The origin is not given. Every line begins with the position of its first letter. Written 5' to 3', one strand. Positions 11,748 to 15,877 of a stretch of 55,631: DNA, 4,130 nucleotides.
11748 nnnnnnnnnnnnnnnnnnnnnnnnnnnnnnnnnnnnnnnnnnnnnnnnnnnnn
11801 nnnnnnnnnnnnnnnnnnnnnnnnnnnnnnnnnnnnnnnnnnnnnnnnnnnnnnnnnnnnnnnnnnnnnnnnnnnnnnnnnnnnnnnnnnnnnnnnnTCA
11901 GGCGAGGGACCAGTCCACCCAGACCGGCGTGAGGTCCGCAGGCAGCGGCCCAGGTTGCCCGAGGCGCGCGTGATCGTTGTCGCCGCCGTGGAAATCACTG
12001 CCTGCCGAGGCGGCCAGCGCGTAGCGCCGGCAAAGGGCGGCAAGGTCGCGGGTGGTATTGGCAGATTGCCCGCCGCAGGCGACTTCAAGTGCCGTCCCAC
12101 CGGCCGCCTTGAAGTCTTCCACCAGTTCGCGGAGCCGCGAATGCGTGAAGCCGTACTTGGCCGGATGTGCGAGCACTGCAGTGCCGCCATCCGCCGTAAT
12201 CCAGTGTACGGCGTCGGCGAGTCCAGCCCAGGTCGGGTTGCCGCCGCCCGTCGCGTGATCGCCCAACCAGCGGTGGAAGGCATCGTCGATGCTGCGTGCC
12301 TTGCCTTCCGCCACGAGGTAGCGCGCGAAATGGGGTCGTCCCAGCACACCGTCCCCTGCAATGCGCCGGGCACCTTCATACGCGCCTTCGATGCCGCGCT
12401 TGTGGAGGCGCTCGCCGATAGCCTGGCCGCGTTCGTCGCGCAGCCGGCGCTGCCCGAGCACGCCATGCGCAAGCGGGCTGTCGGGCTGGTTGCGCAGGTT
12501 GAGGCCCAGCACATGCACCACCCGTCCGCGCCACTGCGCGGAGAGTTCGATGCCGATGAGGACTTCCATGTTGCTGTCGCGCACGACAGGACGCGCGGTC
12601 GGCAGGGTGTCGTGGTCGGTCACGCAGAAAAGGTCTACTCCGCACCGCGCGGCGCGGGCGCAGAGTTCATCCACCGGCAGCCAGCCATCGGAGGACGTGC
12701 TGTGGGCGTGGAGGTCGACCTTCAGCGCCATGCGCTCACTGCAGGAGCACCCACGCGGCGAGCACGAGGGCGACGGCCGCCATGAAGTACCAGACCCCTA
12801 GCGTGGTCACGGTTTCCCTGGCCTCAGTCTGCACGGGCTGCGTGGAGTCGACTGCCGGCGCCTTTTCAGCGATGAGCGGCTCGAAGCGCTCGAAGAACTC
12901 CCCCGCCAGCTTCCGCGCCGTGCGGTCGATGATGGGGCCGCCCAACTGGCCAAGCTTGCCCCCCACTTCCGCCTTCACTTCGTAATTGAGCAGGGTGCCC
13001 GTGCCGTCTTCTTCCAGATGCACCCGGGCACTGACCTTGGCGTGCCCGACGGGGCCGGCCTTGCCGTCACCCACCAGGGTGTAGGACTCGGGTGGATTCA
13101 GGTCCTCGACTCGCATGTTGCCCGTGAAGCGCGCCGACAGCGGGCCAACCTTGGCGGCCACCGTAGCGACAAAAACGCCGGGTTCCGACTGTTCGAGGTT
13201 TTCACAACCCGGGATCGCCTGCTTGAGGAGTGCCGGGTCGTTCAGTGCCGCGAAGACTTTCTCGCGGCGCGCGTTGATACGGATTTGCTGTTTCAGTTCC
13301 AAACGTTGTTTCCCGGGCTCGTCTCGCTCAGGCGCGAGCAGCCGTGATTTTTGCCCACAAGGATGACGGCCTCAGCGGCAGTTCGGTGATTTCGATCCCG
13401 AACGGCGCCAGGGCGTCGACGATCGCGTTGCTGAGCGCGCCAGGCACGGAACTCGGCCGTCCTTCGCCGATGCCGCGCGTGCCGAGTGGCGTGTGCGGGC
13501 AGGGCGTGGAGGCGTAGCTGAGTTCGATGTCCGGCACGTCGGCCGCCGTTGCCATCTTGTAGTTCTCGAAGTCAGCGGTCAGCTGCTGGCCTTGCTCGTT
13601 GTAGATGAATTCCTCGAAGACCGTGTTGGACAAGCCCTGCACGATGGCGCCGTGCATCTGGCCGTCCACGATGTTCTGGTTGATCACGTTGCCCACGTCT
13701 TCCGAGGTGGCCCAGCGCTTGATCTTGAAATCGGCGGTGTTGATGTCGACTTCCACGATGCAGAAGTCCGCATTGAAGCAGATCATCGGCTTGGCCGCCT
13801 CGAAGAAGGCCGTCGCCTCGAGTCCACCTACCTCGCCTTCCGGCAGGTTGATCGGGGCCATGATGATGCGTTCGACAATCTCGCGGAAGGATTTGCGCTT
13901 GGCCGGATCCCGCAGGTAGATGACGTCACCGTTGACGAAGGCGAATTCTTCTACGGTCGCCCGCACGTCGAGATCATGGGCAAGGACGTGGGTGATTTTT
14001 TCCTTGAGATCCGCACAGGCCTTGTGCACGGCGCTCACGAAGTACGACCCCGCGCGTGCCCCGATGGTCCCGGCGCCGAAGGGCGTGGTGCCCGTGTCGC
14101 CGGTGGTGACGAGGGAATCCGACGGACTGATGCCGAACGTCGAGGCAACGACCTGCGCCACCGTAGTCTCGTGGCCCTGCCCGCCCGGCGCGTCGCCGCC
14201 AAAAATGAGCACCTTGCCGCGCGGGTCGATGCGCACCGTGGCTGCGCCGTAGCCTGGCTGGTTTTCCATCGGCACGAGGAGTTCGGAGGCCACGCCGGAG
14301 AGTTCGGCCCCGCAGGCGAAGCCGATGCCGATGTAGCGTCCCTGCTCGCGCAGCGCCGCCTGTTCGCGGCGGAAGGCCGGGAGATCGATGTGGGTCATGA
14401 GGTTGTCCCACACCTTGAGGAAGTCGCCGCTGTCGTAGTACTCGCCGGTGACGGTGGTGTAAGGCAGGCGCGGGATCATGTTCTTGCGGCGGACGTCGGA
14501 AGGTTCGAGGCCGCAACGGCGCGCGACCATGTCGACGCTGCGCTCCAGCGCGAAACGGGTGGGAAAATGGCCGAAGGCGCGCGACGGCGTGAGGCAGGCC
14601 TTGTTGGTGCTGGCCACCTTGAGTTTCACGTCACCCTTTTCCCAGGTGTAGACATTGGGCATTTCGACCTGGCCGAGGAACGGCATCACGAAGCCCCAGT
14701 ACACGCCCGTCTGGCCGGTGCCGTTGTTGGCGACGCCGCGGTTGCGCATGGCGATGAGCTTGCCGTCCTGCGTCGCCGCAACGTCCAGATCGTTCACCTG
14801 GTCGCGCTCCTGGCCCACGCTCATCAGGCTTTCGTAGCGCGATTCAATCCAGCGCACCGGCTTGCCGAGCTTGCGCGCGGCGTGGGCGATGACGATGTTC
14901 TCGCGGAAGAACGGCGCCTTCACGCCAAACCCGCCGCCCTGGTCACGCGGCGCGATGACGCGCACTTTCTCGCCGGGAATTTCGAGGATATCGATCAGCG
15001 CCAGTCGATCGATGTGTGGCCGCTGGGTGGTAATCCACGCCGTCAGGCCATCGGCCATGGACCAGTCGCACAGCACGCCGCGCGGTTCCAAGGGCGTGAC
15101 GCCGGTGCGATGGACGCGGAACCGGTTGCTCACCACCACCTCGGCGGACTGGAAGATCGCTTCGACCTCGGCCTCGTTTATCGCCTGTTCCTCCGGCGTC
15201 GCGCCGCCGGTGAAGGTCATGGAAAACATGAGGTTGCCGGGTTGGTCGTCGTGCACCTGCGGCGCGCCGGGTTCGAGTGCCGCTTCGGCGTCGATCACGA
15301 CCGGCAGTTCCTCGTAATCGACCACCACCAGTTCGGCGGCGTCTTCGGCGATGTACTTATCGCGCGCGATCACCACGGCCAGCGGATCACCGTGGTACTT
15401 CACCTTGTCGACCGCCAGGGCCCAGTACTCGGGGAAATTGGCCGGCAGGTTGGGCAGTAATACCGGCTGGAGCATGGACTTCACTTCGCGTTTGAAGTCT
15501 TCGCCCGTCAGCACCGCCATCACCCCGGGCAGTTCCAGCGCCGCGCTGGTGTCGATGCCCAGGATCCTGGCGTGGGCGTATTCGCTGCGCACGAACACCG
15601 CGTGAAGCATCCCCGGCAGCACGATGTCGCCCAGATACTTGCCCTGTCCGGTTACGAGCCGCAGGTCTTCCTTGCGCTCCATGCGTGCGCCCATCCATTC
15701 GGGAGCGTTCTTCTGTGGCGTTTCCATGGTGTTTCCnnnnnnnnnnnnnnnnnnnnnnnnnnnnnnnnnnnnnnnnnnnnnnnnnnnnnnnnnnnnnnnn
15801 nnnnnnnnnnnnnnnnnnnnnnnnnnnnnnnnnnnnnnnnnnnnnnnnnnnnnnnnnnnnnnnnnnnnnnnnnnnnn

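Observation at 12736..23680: Self-contained Mo-hydroxylase catabolic locus with an unusual enzyme set and unknown substrate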

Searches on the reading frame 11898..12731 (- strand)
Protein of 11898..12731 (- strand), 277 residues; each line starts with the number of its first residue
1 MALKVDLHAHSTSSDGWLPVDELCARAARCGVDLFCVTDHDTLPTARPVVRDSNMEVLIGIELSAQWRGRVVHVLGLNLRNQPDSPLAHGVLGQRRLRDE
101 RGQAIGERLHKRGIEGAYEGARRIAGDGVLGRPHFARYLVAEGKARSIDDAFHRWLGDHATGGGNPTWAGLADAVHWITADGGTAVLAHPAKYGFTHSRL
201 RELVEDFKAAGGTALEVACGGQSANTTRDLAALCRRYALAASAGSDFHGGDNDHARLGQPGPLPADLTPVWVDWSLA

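Call 7: search_protein_families(library=pfam, proteins=[window:11898-12731:-])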
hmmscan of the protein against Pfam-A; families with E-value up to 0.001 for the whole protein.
window:11898-12731:- (277 aa): 1 family
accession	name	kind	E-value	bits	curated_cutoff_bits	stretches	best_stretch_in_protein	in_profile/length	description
PF02811.25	PHP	-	6.6e-08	33.5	26.4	1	6-66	1-66/164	PHP domain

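Call 24: search_solved_structures(query=window:11898-12731:-, max_evalue=0.001)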
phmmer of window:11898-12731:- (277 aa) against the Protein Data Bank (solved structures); distinct sequences matched with E-value up to 0.001: 4.
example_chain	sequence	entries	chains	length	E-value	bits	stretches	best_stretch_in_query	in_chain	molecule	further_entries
7ug9_A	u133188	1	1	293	7.5e-51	176.4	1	3-275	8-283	5'-3' exoribonuclease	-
9etk_A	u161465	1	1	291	9.3e-51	176.1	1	3-276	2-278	Metal-dependent phosphoesterases (PHP family)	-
2yb1_A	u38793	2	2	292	8.2e-44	153.3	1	4-273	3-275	AMIDOHYDROLASE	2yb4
3e0f_A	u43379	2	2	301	2.7e-09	40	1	6-252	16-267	Putative Metal-dependent Phosphoesterase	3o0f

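Call 85: search_protein_families(library=ncbifam, proteins=[window:11898-12731:-], max_evalue=0.00001)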
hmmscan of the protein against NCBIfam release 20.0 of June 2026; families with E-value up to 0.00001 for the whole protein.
window:11898-12731:- (277 aa): 5 families
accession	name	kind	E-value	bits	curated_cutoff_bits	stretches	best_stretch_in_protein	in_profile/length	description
NF041577.1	nside_bi_sphtase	equivalog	5.2e-79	265.2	400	1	3-274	2-276/276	3',5'-nucleoside bisphosphate phosphatase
NF047791.1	RNaseRnm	equivalog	6.9e-71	238.7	375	1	5-274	3-275/275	RNase RNM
NF041661.1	Cycl_ph_dihydrol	equivalog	3.5e-17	62.6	500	1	6-249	1-245/259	phosphoribosyl 1,2-cyclic phosphate 1,2-diphosphodiesterase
NF038032.1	CehA_McbA_metalo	domain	1.3e-14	54.3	80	1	4-84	4-84/315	CehA/McbA family metallohydrolase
NF005928.0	PRK07945.1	equivalog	1e-06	28.3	250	1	2-41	97-136/337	PHP domain-containing protein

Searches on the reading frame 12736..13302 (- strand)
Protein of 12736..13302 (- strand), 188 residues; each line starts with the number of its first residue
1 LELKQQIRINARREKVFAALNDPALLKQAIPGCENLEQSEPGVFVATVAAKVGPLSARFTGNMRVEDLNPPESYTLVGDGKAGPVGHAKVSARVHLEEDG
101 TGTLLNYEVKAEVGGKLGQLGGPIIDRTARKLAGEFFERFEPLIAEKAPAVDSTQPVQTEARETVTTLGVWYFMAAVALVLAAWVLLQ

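Call 4: search_protein_families(library=pfam, proteins=[window:12736-13302:-])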
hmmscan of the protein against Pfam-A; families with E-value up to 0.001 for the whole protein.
window:12736-13302:- (188 aa): 4 families
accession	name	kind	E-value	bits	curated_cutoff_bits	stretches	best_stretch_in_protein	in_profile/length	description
PF06240.19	COXG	-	1.2e-28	100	22.2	1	6-140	2-135/140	Carbon monoxide dehydrogenase subunit G (CoxG)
PF10604.15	Polyketide_cyc2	-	6.7e-09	36.6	27.4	1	3-137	4-130/142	Polyketide cyclase / dehydrase and lipid transport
PF08327.17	AHSA1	-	0.00052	20.7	22.1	1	10-109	1-96/125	Activator of Hsp90 ATPase homolog 1-like protein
PF03364.25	Polyketide_cyc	-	0.00058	20.6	23.4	0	9-136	1-125/126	Polyketide cyclase / dehydrase and lipid transport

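Call 5: search_protein_families(library=ncbifam, proteins=[window:12736-13302:-])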
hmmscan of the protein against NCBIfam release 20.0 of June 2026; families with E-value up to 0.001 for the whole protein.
window:12736-13302:- (188 aa): 1 family
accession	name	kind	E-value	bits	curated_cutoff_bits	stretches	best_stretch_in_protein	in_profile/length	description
NF047960.1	TA_Rv0910_toxin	equivalog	2e-05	24.6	100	1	3-134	4-129/141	type II toxin-antitoxin system Rv0910 family toxin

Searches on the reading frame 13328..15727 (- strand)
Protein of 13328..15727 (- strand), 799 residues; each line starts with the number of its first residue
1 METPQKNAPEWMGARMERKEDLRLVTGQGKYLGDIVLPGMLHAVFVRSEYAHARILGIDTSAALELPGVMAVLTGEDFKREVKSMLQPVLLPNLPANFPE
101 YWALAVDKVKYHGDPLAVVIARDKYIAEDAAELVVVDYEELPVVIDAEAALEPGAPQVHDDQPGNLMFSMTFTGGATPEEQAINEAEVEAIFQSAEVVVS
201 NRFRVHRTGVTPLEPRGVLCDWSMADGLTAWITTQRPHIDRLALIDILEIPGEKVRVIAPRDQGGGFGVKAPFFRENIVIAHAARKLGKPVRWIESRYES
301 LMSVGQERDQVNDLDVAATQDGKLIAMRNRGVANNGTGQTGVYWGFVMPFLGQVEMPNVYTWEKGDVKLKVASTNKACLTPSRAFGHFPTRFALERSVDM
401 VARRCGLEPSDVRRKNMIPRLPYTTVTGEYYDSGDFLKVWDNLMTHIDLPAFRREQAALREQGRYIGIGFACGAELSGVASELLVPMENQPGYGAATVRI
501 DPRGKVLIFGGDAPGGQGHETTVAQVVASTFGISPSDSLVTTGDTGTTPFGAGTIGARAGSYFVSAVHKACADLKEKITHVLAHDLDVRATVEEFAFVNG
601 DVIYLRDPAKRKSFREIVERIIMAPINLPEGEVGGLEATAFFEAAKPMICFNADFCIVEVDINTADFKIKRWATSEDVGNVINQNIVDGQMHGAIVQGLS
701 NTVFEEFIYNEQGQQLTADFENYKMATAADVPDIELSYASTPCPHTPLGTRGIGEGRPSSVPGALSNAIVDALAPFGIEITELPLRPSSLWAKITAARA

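Call 4: search_protein_families(library=pfam, proteins=[window:13328-15727:-])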
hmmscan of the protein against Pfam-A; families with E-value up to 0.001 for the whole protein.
window:13328-15727:- (799 aa): 3 families
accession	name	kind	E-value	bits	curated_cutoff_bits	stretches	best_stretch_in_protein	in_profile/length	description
PF20256.3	MoCoBD_2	-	9.1e-64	216.1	27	1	443-732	2-283/283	Molybdopterin cofactor-binding domain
PF02738.23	MoCoBD_1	-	8.6e-57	192.5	27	1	183-417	13-244/244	Molybdopterin cofactor-binding domain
PF01315.27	Ald_Xan_dh_C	-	4e-31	108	31.3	1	26-142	1-110/110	Aldehyde oxidase and xanthine dehydrogenase, a/b hammerhead domain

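Call 5: search_protein_families(library=ncbifam, proteins=[window:13328-15727:-])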
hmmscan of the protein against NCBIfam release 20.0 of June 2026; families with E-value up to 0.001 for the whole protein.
window:13328-15727:- (799 aa): 13 families
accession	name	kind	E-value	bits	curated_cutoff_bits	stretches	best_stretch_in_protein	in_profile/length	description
TIGR02416.1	CO_dehy_Mo_lg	equivalog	7.1e-150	500.6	991.15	1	20-792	1-769/770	aerobic carbon-monoxide dehydrogenase large subunit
NF041018.1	glyceraldDH_alpha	equivalog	1.9e-147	492.8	790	1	11-790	2-740/741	glyceraldehyde dehydrogenase subunit alpha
NF040766.1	CODH_aero_grp5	exception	1.6e-144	483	950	1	11-792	4-783/785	aerobic carbon-monoxide dehydrogenase large subunit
TIGR03194.1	4hydrxCoA_A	equivalog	1.2e-102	344.7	994.55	1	24-791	9-743/746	4-hydroxybenzoyl-CoA reductase subunit alpha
NF043082.1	XdhA_XDHase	equivalog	2.8e-102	343.2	780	1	13-797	2-755/758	xanthine dehydrogenase subunit XdhA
NF007426.0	PRK09970.1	equivalog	1.3e-97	327.7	916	1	11-795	5-756/761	xanthine dehydrogenase molybdenum-binding subunit XdhA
TIGR03196.1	pucD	equivalog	2.2e-74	251.2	783.65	1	23-790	14-754/763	xanthine dehydrogenase subunit D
NF045668.1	pterin_aldehy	equivalog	2.2e-66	224.6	1100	2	10-577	173-717/905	molybdopterin-dependent aldehyde oxidoreductase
TIGR03311.1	Se_dep_XDH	equivalog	5.6e-63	213.3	830.45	2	3-598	153-698/848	selenium-dependent xanthine dehydrogenase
TIGR02965.1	xanthine_xdhB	equivalog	8.2e-63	212.7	849.5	1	22-755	11-712/758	xanthine dehydrogenase molybdopterin binding subunit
NF041671.1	peri_hyde_PaoC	equivalog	2.9e-53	181.3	1180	1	12-787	18-724/735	aldehyde oxidoreductase molybdenum-binding subunit PaoC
TIGR03313.1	Se_sel_red_Mo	hypoth_equivalog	8.2e-42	142.9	1101.9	3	496-773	663-931/951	molybdopterin-dependent oxidoreductase Mo/Fe-S-binding subunit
TIGR02969.1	mam_aldehyde_ox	subfamily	2.4e-37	128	1912.3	1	20-741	584-1245/1330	aldehyde oxidase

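Call 22: search_solved_structures(query=window:13328-15727:-, max_evalue=1e-20)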
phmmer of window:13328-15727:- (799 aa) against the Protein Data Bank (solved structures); distinct sequences matched with E-value up to 1e-20: 41.
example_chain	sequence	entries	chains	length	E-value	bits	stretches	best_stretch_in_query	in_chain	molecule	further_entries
8uem_A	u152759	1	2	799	8.2e-137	460.6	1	13-794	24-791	Carbon monoxide dehydrogenase (Large chain), CoxL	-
1t3q_B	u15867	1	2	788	5.1e-126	424.9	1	12-794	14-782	quinoline 2-oxidoreductase large subunit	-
1zxi_B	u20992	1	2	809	5.1e-120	405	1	10-791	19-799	Carbon monoxide dehydrogenase large chain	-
1n5w_B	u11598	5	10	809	7.1e-120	404.6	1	10-791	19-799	Carbon monoxide dehydrogenase large chain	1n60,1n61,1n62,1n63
1ffu_B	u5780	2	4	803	5e-117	395.1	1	10-793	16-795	CUTL, MOLYBDOPROTEIN OF CARBON MONOXIDE DEHYDROGENASE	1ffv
7dqx_A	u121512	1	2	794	8.4e-98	331.6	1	6-793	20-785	6-hydroxypseudooxynicotine dehydrogenase complex subunit gamma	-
4zoh_A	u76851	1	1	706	2e-81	277.4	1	11-784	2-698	Putative oxidoreductase molybdopterin-binding subunit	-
1rm6_A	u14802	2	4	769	4.1e-65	223.5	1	12-793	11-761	4-hydroxybenzoyl-CoA reductase alpha subunit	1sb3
1sij_A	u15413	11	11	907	4.4e-41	144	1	13-575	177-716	Aldehyde oxidoreductase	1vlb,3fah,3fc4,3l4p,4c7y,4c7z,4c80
1dgj_A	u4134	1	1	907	9.9e-34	119.7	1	13-576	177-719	ALDEHYDE OXIDOREDUCTASE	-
3hrd_A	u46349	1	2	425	1.2e-32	116.1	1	13-417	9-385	Nicotinate dehydrogenase large molybdopterin subunit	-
5y6q_C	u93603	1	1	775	2.6e-31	111.7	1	10-773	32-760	Aldehyde oxidase large subunit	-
1wyg_A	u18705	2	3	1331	3e-31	111.5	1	25-577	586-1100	Xanthine dehydrogenase/oxidase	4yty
28mb_A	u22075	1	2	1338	4.5e-31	110.9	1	17-756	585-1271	Aldehyde oxidase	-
4uhw_A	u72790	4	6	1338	4.5e-31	110.9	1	17-756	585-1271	ALDEHYDE OXIDASE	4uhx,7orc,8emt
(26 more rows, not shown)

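Call 68: find_homologous_proteins(query=window:13328-15727:-, max_evalue=1e-100)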
Query window:13328-15727:- (799 aa): 6352 proteins with E <= 1e-100 among 8000 candidates; the best 120 are listed.
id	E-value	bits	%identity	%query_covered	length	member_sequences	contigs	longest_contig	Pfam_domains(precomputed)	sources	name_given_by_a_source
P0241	0.0e+0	1826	100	100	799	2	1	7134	PF02738.24,PF20256.4,PF01315.28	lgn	-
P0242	0.0e+0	1689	90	100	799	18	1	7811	PF02738.24,PF20256.4,PF01315.28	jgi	-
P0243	0.0e+0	1675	90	100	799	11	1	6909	PF02738.24,PF20256.4,PF01315.28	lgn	-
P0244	0.0e+0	1664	89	100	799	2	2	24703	PF02738.24,PF20256.4,PF01315.28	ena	-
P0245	0.0e+0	1664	89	100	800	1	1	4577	PF02738.24,PF20256.4,PF01315.28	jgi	jgi:aerobic carbon-monoxide dehydrogenase large subunit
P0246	0.0e+0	1662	89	100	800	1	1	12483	PF02738.24,PF20256.4,PF01315.28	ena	-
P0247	0.0e+0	1662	89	100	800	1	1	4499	PF02738.24,PF20256.4,PF01315.28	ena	-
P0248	0.0e+0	1661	89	100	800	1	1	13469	PF02738.24,PF20256.4,PF01315.28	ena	-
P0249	0.0e+0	1660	89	100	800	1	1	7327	PF02738.24,PF20256.4,PF01315.28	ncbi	-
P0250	0.0e+0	1660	89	100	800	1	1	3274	PF02738.24,PF20256.4,PF01315.28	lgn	-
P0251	0.0e+0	1660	89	100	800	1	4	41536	PF02738.24,PF20256.4,PF01315.28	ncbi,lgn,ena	-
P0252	0.0e+0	1657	89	100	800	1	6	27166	PF02738.24,PF20256.4,PF01315.28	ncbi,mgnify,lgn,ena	mgnify:CR=1 FL=1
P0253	0.0e+0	1655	89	100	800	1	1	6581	PF02738.24,PF20256.4,PF01315.28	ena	-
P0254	0.0e+0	1655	89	100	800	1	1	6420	PF02738.24,PF20256.4,PF01315.28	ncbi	-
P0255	0.0e+0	1653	90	98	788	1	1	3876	PF02738.24,PF20256.4,PF01315.28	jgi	jgi:carbon-monoxide dehydrogenase large subunit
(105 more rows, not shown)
